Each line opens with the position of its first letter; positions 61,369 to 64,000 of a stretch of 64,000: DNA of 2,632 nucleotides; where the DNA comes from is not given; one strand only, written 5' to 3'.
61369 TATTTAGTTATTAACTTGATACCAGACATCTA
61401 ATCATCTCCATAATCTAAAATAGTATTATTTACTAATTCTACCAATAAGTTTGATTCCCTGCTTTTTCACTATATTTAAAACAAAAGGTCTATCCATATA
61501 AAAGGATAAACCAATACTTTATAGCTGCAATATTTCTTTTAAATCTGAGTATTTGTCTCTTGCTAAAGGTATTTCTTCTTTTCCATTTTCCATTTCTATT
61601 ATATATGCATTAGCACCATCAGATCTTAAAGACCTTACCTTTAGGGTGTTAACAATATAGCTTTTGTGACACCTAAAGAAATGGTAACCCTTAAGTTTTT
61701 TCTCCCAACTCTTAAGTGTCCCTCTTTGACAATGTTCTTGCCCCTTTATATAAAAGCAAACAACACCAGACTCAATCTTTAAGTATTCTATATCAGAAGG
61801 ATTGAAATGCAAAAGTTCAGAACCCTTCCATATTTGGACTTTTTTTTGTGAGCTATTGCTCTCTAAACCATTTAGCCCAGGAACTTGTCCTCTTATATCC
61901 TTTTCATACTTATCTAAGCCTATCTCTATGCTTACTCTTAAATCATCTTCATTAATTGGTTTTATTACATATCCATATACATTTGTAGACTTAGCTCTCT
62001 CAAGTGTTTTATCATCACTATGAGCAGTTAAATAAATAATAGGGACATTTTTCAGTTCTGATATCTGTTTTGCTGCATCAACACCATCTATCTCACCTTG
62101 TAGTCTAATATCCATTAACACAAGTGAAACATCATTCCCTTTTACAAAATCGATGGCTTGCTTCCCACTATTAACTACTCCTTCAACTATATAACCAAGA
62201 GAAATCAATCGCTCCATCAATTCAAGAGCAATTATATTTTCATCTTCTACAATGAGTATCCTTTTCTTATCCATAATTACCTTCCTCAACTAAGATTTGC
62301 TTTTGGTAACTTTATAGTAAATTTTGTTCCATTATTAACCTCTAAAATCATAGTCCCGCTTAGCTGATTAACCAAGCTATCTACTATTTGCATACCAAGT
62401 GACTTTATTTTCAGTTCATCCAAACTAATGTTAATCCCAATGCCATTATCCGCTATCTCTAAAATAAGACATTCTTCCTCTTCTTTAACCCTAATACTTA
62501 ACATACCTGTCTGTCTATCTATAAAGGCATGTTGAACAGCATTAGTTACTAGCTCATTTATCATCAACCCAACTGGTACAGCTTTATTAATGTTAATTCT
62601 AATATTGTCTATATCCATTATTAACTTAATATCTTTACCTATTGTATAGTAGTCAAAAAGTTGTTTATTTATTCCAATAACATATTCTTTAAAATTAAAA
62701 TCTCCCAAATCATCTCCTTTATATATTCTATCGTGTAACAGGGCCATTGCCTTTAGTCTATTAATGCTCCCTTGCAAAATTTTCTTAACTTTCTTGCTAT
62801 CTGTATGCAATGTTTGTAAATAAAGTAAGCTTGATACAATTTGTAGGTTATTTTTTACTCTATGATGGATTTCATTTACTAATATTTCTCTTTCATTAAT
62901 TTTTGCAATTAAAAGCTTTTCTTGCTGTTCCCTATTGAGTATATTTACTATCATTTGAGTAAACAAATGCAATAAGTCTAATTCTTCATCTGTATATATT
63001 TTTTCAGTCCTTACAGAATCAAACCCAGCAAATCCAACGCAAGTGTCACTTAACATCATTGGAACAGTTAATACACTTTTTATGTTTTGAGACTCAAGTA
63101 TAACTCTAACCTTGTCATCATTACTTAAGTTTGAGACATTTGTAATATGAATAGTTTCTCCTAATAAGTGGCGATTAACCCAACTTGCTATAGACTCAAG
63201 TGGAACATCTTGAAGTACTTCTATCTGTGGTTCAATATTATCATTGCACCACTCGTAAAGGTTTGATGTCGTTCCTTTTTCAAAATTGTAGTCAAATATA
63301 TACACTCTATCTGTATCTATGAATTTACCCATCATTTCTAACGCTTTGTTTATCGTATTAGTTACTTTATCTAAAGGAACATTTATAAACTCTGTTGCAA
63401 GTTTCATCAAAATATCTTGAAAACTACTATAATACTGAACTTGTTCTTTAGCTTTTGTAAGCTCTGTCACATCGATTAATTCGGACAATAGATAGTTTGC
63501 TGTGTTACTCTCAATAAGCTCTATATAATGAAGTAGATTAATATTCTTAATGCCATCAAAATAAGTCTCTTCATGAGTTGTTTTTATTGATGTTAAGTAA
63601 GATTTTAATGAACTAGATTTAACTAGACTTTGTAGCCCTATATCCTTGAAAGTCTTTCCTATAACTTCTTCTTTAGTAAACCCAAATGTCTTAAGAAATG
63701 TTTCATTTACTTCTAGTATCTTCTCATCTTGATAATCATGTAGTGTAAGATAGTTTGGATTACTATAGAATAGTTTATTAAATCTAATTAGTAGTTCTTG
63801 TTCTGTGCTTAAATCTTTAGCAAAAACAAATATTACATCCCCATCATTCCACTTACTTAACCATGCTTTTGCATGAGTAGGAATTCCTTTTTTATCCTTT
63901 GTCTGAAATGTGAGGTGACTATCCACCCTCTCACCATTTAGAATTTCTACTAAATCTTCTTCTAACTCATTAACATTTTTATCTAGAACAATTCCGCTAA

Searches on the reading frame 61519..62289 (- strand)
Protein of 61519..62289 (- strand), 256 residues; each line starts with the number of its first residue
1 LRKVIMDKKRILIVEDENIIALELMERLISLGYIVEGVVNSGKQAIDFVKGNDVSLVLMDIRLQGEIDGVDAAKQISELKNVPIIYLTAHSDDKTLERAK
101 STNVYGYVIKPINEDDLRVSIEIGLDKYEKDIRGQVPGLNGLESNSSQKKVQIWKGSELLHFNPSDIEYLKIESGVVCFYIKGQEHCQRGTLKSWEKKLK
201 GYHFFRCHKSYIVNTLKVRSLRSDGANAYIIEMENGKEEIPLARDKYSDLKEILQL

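Call 81: search_protein_families(library=pfam, max_evalue=0.00001, proteins=[window:61519-62289:-])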
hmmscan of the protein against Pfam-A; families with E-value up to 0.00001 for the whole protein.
window:61519-62289:- (256 aa): 2 families
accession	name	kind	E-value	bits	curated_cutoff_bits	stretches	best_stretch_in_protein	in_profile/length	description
PF04397.21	LytTR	-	9.1e-24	84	22.6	1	159-254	3-97/98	LytTr DNA-binding domain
PF00072.30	Response_reg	-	1.1e-22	80.7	30.2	1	11-121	1-110/111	Response regulator receiver domain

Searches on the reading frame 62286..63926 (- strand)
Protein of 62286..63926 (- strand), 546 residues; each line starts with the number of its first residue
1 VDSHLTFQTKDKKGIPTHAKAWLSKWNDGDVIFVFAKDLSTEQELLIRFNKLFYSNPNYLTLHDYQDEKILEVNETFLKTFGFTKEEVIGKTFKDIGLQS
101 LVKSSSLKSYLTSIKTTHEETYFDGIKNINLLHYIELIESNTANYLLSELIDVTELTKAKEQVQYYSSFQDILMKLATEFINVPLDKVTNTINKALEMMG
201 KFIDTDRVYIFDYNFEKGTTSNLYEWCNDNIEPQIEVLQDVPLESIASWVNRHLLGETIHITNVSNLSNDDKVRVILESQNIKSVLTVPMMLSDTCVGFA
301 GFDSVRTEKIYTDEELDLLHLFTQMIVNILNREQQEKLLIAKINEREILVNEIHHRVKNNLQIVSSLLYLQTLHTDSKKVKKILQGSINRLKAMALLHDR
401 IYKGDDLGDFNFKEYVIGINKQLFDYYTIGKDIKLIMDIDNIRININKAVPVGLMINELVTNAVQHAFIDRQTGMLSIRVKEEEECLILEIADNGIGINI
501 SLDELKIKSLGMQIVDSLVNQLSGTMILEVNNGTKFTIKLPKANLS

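Call 81: search_protein_families(library=pfam, max_evalue=0.00001, proteins=[window:62286-63926:-])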
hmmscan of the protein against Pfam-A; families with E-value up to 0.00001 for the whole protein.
window:62286-63926:- (546 aa): 6 families
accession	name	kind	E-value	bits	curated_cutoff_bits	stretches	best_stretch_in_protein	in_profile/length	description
PF07568.18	HisKA_2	-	4.9e-26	91.1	22.3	1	352-426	1-75/76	Histidine kinase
PF02518.31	HATPase_c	-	7.1e-11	43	26.4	1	451-543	5-110/111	Histidine kinase-, DNA gyrase B-, and HSP90-like ATPase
PF13426.13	PAS_9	-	2.9e-08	34.4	27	0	62-155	6-103/103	PAS domain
PF01590.32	GAF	-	1.6e-06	29.1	22.4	1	192-327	6-130/133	GAF domain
PF07536.20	HWE_HK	-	5.2e-06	27.5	22.8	0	352-403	1-50/83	HWE histidine kinase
PF13581.12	HATPase_c_2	-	9e-06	26.2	27.4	0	451-523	31-113/127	Histidine kinase-like ATPase domain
